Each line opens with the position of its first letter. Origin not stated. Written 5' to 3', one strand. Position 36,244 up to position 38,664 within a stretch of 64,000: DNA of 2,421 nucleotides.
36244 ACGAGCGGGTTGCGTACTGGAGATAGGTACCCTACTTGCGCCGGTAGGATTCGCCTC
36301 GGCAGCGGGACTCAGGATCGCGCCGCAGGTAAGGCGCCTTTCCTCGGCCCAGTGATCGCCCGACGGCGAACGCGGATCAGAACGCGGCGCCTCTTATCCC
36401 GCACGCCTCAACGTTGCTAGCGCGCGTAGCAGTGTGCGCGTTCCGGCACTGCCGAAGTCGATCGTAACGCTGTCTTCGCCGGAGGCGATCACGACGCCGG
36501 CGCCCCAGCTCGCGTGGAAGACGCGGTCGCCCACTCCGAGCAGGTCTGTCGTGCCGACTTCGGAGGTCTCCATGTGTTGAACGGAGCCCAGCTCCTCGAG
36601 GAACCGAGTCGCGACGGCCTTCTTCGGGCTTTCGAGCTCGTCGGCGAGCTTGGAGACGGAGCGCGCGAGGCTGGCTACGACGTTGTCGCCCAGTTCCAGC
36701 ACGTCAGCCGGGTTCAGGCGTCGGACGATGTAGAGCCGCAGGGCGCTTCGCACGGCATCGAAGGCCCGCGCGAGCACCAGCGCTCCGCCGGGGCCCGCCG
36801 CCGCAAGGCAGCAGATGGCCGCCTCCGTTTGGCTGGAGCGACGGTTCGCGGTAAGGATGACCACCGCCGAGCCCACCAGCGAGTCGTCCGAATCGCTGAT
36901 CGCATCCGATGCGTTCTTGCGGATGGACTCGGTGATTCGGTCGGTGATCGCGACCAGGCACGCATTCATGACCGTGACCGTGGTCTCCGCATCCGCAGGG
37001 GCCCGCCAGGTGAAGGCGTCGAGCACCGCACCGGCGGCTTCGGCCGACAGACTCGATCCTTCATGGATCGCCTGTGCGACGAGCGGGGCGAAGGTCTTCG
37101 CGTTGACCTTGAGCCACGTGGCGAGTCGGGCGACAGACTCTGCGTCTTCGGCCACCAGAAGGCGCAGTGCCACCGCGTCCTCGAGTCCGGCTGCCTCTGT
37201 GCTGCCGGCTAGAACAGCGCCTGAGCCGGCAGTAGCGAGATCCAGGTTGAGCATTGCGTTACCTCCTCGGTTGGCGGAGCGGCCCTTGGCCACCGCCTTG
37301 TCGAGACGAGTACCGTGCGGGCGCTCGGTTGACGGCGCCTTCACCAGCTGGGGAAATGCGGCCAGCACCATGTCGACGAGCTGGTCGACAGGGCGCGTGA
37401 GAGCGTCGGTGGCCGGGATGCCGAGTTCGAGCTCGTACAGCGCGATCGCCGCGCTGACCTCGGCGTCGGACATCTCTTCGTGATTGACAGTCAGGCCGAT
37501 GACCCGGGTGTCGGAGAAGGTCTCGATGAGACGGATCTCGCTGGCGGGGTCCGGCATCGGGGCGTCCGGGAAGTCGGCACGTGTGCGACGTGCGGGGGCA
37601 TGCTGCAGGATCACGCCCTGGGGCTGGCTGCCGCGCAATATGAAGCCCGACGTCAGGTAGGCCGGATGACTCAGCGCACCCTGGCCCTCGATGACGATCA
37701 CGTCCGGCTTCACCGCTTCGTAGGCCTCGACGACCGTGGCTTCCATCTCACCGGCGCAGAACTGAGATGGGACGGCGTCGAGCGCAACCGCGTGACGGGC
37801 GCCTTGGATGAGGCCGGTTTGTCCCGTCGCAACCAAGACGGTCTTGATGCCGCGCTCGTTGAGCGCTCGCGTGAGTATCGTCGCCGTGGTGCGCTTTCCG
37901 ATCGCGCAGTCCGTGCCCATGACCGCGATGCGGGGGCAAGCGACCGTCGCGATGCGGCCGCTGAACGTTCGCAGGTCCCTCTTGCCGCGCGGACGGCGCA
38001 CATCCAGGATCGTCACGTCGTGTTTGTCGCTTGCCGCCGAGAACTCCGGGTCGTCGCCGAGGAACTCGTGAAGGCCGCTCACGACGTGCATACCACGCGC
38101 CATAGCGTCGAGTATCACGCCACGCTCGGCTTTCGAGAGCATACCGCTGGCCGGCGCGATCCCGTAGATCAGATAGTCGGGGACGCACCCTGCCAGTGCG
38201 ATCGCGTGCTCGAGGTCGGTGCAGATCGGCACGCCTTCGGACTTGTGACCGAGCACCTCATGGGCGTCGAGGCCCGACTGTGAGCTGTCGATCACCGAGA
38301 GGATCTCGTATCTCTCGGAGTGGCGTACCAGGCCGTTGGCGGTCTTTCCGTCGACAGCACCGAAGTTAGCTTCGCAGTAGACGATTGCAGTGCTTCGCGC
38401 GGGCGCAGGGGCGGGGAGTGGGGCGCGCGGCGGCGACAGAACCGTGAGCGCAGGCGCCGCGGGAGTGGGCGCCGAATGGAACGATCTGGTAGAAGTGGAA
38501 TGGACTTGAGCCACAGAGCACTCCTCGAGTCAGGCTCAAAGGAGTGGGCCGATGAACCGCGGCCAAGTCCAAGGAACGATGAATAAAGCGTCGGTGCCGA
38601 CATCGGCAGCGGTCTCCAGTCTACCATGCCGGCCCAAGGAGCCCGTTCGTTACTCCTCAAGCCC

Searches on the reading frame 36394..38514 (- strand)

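Call 92: search_protein_families(library=pfam, proteins=[window:36394-38514:-], max_evalue=0.00001)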
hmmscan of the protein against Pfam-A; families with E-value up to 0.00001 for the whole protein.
window:36394-38514:- (706 aa): 2 families
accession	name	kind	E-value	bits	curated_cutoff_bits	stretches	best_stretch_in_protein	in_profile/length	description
PF07755.17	DUF1611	-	4.2e-67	225.9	25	1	183-380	2-201/201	Domain of unknown function (DUF1611_C) P-loop domain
PF17396.8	DUF1611_N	-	1.7e-25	89.6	22.6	1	78-175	2-95/95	Domain of unknown function (DUF1611_N) Rossmann-like domain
